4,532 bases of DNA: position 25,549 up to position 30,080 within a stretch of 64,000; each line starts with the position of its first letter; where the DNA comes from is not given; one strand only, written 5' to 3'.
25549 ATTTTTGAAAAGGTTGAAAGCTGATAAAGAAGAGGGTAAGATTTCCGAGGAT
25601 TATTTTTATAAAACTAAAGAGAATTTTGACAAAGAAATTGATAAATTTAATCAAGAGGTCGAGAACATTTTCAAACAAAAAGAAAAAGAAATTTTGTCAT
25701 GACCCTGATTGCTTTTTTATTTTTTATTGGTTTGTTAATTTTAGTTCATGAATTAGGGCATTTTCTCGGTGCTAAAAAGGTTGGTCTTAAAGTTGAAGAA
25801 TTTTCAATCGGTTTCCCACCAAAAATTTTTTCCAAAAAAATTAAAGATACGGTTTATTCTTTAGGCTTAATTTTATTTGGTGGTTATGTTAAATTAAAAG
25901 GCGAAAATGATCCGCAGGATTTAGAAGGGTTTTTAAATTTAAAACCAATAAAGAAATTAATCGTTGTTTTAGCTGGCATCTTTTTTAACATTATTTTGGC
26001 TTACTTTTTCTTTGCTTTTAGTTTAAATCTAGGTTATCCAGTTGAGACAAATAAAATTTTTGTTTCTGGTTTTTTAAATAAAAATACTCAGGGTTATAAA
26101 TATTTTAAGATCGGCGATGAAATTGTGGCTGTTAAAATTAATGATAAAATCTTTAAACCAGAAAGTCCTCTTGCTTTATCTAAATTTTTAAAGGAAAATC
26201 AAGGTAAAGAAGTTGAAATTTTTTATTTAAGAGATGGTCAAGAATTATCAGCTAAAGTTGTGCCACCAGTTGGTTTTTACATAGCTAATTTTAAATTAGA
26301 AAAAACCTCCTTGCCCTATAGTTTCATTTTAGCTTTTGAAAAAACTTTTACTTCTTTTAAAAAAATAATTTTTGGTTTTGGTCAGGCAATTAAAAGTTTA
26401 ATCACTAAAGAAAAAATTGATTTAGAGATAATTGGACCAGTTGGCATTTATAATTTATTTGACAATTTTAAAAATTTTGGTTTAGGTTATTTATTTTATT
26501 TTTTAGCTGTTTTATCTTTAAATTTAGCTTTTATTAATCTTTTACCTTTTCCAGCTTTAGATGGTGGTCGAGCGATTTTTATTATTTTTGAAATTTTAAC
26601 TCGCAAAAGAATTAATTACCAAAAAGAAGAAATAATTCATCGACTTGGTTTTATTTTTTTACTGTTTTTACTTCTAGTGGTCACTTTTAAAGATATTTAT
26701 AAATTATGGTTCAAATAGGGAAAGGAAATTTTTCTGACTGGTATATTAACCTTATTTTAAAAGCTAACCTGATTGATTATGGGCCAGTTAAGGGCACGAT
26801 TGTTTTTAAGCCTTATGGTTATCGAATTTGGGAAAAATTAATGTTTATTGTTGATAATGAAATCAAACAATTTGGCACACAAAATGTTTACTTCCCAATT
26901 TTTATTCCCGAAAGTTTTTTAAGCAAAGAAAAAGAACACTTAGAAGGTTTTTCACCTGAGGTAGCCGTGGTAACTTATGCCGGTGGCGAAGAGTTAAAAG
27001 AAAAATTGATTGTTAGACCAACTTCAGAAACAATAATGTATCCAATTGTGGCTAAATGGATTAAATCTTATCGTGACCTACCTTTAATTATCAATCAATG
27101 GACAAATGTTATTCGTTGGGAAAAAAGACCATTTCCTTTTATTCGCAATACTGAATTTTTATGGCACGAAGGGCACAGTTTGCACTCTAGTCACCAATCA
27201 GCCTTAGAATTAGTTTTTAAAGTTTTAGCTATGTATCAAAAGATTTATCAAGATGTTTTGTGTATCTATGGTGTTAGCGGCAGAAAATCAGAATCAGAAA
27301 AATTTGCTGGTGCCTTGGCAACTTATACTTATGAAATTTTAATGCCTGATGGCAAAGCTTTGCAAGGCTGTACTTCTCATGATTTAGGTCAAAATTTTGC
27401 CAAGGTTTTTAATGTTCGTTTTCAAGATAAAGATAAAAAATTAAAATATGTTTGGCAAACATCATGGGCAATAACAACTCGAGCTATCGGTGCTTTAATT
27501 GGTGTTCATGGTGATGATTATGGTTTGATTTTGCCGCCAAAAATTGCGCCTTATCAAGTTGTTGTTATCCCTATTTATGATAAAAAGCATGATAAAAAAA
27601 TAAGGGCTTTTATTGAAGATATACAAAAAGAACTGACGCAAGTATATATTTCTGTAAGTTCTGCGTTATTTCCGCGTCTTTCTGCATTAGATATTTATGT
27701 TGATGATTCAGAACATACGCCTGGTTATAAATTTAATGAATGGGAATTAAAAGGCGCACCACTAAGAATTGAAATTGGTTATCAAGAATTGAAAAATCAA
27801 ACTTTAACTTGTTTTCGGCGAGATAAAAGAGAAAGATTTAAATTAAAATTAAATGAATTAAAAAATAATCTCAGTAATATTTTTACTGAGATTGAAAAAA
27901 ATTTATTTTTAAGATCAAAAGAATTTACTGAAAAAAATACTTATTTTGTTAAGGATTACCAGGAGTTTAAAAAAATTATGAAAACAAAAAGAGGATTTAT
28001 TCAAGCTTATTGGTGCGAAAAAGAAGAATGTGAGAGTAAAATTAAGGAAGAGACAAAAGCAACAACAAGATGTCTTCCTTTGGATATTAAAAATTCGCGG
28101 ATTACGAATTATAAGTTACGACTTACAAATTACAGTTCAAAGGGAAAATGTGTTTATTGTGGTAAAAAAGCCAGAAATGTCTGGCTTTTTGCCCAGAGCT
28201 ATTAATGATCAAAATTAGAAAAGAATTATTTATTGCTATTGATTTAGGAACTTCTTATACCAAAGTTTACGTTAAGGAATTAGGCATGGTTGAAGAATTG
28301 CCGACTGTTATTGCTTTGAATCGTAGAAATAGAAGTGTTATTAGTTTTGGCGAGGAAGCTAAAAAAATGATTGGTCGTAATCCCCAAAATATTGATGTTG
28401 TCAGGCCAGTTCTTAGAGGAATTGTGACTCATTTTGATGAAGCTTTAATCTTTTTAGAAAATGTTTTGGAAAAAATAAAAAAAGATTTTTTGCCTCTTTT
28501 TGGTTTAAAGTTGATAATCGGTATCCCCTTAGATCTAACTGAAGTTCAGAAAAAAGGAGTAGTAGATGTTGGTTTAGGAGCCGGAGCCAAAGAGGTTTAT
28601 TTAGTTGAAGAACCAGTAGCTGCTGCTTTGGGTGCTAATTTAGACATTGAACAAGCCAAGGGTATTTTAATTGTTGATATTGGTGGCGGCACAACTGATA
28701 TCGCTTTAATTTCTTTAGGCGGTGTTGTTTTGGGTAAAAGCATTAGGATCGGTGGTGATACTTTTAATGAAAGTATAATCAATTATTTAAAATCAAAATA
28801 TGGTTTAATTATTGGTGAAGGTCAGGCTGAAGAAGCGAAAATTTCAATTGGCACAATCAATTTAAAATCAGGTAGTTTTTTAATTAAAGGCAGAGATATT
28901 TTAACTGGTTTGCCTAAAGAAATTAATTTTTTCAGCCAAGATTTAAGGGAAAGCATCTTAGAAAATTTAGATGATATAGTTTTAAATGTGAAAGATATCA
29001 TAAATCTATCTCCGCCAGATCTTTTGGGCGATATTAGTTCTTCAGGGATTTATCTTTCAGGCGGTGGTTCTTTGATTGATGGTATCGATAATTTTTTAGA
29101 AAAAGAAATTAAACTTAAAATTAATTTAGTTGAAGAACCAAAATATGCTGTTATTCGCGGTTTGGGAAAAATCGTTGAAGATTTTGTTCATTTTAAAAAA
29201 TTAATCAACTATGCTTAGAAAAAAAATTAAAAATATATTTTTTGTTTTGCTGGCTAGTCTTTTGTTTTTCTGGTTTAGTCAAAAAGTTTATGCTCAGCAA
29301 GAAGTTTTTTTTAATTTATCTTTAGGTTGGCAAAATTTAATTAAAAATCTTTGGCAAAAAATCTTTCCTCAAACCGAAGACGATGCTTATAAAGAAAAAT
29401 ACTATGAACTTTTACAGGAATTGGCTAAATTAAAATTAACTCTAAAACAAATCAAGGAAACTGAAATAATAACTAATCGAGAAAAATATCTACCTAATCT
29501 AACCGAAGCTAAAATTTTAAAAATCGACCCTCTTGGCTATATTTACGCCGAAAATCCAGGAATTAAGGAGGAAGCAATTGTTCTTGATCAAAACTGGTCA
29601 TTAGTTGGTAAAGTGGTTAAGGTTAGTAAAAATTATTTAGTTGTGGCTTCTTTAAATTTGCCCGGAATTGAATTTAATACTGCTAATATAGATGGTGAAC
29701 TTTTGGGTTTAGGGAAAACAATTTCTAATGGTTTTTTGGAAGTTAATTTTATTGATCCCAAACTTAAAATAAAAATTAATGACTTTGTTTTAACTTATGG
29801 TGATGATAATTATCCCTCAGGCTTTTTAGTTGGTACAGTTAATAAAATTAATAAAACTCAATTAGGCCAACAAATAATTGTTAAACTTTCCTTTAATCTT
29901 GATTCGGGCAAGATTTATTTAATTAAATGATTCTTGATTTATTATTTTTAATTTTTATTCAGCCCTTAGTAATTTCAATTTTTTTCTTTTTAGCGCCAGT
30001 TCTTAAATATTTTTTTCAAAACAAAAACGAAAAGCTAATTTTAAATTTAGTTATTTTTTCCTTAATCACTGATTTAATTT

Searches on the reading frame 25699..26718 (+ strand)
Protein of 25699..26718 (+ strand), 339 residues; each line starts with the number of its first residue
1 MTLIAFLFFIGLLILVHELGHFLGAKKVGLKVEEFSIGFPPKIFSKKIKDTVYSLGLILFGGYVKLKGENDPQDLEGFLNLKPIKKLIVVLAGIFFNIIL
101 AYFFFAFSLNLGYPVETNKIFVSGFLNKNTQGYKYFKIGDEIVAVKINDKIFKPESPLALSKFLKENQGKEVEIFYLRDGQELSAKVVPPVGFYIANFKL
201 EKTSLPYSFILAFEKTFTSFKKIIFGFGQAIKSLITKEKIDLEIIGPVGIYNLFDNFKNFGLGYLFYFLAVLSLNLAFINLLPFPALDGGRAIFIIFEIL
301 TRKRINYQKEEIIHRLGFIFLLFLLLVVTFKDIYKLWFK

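Call 63: search_protein_families(library=pfam, proteins=[window:25699-26718:+], max_evalue=0.01)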
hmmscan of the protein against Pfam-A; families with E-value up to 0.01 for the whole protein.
window:25699-26718:+ (339 aa): 1 family
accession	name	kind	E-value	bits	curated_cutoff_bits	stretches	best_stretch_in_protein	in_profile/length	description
PF02163.28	Peptidase_M50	-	6.9e-56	189.5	27.2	1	5-324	1-221/221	Peptidase family M50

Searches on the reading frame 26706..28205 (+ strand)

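Call 63: search_protein_families(library=pfam, proteins=[window:26706-28205:+], max_evalue=0.01)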
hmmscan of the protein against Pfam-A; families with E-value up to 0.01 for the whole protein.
window:26706-28205:+ (499 aa): 3 families
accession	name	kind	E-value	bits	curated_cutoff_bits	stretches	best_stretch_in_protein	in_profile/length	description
PF09180.16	ProRS-C_1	-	3.2e-22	78.9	31.5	1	418-499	1-71/71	Prolyl-tRNA synthetase, C-terminal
PF00587.30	tRNA-synt_2b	-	8.6e-20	72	29.3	1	95-265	5-176/179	tRNA synthetase class II core domain (G, H, P, S and T)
PF03129.25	HGTP_anticodon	-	1.5e-17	63.9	21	1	284-390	1-92/94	Anticodon binding domain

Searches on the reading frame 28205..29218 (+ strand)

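Call 63: search_protein_families(library=pfam, proteins=[window:28205-29218:+], max_evalue=0.01)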
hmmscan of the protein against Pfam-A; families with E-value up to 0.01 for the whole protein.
window:28205-29218:+ (337 aa): 8 families
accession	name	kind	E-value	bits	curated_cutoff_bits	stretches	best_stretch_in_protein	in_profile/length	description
PF06723.19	MreB_Mbl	-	2.2e-103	346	27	1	9-330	3-325/327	MreB/Mbl protein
PF00012.26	HSP70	-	3.8e-13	49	20.6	1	102-199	135-238/599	Hsp70 protein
PF14450.12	FtsA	-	2.4e-09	38.1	31.8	1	156-317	2-125/127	Cell division protein FtsA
PF00022.25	Actin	-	3.1e-08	33.1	27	1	10-198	7-190/410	Actin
PF11104.14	PilM_2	-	2.6e-05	23.7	27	0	148-213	176-235/340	Type IV pilus assembly protein PilM;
PF06277.17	EutA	-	0.0001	21.8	27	1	146-205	137-200/475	Ethanolamine utilisation protein EutA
PF02541.22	Ppx-GppA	-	0.0045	16.9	27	1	140-191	100-151/285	Ppx/GppA phosphatase family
PF21523.3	ParM_N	-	0.0069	16.9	27.4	0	149-170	2-23/159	Plasmid segregation protein ParM, C-terminal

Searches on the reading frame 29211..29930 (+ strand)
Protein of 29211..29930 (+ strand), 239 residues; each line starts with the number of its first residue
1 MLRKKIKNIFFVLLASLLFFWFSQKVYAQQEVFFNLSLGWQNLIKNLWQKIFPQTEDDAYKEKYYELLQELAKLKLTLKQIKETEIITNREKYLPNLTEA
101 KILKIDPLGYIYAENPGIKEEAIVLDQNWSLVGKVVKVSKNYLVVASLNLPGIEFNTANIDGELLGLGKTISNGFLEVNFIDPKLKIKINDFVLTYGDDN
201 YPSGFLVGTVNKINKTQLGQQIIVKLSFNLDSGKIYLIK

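Call 63: search_protein_families(library=pfam, proteins=[window:29211-29930:+], max_evalue=0.01)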
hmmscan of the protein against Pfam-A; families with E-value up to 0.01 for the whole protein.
window:29211-29930:+ (239 aa): 1 family
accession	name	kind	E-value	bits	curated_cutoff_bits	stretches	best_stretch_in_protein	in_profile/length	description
PF04085.20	MreC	-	1.4e-13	51.3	28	1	115-232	20-139/147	Rod shape-determining protein MreC, barrel core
